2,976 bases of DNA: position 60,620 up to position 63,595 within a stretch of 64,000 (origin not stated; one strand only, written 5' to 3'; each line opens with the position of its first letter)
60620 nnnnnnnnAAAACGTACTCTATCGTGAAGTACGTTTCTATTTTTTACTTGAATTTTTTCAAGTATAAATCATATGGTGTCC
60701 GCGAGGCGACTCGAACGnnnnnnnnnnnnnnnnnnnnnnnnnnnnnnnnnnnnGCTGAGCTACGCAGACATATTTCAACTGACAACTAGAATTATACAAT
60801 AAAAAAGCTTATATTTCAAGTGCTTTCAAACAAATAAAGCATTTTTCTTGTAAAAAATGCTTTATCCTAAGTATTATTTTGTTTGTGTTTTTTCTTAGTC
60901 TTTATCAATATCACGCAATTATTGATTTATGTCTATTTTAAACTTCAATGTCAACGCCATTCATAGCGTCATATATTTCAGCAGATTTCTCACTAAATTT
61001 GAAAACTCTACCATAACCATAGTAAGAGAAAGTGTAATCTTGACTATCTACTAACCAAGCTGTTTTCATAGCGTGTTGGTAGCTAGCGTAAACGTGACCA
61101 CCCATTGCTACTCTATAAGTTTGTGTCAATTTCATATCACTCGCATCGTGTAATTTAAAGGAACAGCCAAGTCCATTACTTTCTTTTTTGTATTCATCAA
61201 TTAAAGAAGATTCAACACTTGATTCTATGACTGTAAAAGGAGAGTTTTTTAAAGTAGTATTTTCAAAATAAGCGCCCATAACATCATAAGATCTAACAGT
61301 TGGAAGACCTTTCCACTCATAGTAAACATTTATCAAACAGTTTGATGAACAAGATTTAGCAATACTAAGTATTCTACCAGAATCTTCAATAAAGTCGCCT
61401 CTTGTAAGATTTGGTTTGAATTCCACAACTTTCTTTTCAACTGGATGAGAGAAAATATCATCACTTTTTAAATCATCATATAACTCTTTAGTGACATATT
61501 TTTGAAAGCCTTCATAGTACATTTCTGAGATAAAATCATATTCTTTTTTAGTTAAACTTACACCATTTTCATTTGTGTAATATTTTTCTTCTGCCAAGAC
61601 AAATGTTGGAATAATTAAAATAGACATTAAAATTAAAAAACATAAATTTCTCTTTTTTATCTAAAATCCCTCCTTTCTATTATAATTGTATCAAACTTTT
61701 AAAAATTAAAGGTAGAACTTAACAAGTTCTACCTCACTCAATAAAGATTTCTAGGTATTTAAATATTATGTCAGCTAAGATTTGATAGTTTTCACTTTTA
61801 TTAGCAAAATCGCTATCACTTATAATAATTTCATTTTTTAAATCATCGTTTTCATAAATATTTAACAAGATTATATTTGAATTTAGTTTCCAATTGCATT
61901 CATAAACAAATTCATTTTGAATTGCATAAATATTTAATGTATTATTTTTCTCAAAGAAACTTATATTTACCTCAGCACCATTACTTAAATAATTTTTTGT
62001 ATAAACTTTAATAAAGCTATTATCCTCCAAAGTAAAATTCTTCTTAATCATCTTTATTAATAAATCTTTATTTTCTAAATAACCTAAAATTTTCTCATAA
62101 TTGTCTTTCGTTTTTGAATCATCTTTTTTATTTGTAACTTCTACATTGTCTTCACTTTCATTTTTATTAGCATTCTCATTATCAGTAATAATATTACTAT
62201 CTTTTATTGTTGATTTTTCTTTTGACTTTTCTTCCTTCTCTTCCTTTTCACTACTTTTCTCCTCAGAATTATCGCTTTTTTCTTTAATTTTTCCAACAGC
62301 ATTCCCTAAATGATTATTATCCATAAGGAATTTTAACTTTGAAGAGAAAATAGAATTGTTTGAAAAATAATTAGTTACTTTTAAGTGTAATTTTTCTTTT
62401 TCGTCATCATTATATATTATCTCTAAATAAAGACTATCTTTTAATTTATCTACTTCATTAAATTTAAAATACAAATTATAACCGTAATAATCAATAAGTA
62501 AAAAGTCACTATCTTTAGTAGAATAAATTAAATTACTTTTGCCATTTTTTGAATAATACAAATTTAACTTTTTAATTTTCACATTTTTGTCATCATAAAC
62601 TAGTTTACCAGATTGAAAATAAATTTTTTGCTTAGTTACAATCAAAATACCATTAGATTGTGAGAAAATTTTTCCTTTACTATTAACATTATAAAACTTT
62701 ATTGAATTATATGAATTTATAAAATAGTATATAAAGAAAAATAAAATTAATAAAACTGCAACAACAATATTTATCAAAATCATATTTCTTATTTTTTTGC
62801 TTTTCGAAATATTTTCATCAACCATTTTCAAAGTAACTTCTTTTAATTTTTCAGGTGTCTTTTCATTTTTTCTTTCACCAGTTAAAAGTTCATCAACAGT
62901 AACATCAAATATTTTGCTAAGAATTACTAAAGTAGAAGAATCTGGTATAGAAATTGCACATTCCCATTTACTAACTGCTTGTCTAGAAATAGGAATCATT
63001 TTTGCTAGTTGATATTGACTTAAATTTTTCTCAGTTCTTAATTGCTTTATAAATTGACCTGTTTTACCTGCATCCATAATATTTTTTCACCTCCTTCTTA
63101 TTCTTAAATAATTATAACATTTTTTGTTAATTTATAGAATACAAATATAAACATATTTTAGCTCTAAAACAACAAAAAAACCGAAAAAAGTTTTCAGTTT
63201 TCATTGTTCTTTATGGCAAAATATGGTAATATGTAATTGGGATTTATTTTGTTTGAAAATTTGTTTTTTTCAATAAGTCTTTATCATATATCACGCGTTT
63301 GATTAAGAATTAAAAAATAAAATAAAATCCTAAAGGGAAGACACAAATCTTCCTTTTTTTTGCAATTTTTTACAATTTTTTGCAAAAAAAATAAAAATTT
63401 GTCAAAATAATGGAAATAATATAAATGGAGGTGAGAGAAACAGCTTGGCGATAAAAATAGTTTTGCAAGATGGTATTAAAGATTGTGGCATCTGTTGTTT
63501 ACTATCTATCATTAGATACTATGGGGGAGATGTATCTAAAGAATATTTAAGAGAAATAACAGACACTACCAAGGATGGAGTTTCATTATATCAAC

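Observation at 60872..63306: ~55-bp imperfect direct repeats bracket a two-gene cassette next to tRNA-Arg and a bacteriocin-type exporter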

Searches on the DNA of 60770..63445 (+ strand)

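Call 51: build_rna_model(alignment_id=A6)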
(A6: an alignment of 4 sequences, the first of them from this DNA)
Model R1 built from alignment A6 (4 sequences, 144 columns); structure: RNAalifold consensus.
model positions 129; base pairs 40; branch points 2; effective number of sequences 0.97; information 0.59 bits per position. Calibrated on 0.2 Mb of random sequence (short: E-values are rough).
structure used (alignment columns):
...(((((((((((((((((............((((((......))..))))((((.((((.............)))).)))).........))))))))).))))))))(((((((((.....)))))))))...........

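Call 52: search_with_rna_model(model_id=R1, sources=[window, L005, L010, L014, L015, L016, L017, L018, L019, L020, L021, L022, L023, L024, L025, L026, L027, L028, L029, L030, L031, L032, L033, L034, L035, L036, L037, L038, L039, L040, L041, L042, L043, L044], max_evalue=10)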
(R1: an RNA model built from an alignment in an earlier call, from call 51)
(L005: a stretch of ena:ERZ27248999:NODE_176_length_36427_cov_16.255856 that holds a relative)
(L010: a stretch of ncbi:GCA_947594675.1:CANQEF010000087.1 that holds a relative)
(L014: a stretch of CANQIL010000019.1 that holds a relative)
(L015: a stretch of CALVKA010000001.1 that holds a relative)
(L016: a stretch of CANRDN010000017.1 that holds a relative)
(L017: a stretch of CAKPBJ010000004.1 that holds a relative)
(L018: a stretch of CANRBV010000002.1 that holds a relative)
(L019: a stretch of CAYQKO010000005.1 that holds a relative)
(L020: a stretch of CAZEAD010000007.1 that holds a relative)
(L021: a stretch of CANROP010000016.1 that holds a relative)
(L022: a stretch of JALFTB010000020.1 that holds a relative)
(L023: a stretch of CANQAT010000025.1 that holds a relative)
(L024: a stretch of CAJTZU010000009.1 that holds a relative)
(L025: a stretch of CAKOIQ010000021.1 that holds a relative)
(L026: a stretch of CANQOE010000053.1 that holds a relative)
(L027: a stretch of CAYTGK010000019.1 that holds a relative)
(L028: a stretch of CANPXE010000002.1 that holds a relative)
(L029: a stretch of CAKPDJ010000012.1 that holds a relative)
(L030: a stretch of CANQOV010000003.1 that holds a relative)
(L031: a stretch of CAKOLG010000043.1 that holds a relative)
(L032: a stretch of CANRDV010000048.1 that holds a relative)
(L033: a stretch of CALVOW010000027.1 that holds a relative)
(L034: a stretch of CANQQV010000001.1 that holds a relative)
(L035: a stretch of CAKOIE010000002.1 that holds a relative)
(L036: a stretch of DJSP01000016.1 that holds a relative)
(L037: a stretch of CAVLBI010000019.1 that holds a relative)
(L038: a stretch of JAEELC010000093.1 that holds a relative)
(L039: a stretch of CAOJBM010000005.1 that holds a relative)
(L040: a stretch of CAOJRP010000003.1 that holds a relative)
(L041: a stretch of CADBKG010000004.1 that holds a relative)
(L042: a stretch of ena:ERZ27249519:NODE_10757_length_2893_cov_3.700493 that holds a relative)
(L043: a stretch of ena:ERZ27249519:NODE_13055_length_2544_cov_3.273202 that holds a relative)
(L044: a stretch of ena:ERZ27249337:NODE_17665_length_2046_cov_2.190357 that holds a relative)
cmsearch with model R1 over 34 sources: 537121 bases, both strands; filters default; matches with E-value up to 10: 17.
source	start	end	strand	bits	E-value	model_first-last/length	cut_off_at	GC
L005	7610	7738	-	128.5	7.3e-21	1-129/129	no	0.22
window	63235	63362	+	125.9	2.2e-20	1-129/129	no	0.23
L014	8229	8351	-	122.7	8.5e-20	1-129/129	no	0.24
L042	450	587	-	115.7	1.7e-18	1-129/129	no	0.23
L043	1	102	-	66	2.9e-09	1-93/129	3'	0.24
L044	1575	1641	-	19.8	1.1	1-129/129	no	0.21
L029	9836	9914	+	19.5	1.2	1-129/129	no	0.23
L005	6152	6262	-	19.2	1.4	1-129/129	no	0.33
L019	3530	3626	+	18.2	2.2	1-129/129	no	0.4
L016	6348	6465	-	17.5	2.8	1-129/129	no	0.29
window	11521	11646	+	16.4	4.6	1-129/129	no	0.28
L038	2589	2624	+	16.4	4.7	1-129/129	no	0.25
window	59621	59662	+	16.1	5.2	1-129/129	no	0.26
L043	2473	2527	-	15.9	5.6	1-129/129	no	0.22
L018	2517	2621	-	15.8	5.9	1-129/129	no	0.25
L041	14231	14329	+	15.4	7.1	1-129/129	no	0.22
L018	5099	5192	-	14.8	9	1-129/129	no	0.29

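Call 91: search_dna_similar(query=window:60770-63445:+, collection=phages, mode=distant, max_rows=5)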
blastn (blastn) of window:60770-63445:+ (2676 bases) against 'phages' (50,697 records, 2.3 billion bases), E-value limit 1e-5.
No match.

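Call 93: search_with_rna_model(model_id=R1, sources=[L052, L053, L054, L055, L056, L057, L058, L059, L060, L061, L062, L063, L064, L065, L066, L067, L068, L069, L070, L071, L072, L073, L074, L075, L076, L077, L078, L079, L080, L081, L082, L083, L084, L085, L086, L087, L088, L089, L090, L091, L092, L093, L094, L095, L096, L097, L098, L099, L100, L101, L102, L103, L104, L105, L106, L107, L108, L109, L110, L111, L112], max_evalue=1)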
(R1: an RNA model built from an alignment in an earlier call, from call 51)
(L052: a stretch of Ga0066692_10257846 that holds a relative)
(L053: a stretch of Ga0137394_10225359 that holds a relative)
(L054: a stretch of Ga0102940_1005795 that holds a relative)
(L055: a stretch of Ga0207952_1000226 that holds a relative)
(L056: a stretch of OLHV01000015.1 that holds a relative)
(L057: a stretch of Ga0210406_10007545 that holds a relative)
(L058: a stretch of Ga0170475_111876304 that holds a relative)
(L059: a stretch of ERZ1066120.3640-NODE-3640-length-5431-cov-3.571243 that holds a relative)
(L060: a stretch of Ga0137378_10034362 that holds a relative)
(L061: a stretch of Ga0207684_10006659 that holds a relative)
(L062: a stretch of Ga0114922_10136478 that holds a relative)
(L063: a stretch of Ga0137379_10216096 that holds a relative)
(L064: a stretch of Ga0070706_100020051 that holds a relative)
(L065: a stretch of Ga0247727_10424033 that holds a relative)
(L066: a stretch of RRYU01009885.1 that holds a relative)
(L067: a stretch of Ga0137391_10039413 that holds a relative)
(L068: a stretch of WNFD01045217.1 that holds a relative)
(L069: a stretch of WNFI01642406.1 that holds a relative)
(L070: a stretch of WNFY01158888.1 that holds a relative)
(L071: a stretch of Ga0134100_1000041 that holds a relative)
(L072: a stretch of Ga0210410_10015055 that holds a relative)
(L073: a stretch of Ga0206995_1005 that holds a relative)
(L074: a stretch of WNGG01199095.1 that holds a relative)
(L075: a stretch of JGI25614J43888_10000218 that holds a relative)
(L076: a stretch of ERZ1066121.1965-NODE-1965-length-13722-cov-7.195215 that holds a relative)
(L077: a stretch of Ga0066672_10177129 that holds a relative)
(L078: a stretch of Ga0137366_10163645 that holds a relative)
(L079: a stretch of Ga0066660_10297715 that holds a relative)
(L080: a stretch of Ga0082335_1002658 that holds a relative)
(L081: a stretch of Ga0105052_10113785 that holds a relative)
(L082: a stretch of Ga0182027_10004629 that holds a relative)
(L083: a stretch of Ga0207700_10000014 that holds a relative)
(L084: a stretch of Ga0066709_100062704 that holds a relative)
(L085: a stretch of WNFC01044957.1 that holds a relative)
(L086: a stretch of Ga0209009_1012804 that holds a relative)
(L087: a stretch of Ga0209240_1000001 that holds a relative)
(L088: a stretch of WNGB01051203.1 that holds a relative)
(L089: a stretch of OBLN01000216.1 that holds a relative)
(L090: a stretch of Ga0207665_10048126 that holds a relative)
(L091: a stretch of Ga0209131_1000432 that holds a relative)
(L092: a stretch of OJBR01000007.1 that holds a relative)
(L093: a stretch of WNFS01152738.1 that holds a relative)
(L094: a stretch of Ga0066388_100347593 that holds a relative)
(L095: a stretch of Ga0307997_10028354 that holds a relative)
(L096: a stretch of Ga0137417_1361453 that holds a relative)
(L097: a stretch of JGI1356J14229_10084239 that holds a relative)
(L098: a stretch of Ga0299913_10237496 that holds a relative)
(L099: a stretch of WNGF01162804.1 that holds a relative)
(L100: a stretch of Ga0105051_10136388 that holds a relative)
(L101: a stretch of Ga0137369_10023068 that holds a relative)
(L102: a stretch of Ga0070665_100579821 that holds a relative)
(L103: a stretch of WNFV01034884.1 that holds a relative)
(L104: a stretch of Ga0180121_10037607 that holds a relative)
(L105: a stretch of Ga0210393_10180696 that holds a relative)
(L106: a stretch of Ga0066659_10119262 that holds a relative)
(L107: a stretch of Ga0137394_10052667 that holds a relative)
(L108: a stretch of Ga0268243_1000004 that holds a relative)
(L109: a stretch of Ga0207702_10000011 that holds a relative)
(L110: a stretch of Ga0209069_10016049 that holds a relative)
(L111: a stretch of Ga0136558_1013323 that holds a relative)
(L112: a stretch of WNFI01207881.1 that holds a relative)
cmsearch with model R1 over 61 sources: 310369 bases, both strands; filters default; matches with E-value up to 1: 0.
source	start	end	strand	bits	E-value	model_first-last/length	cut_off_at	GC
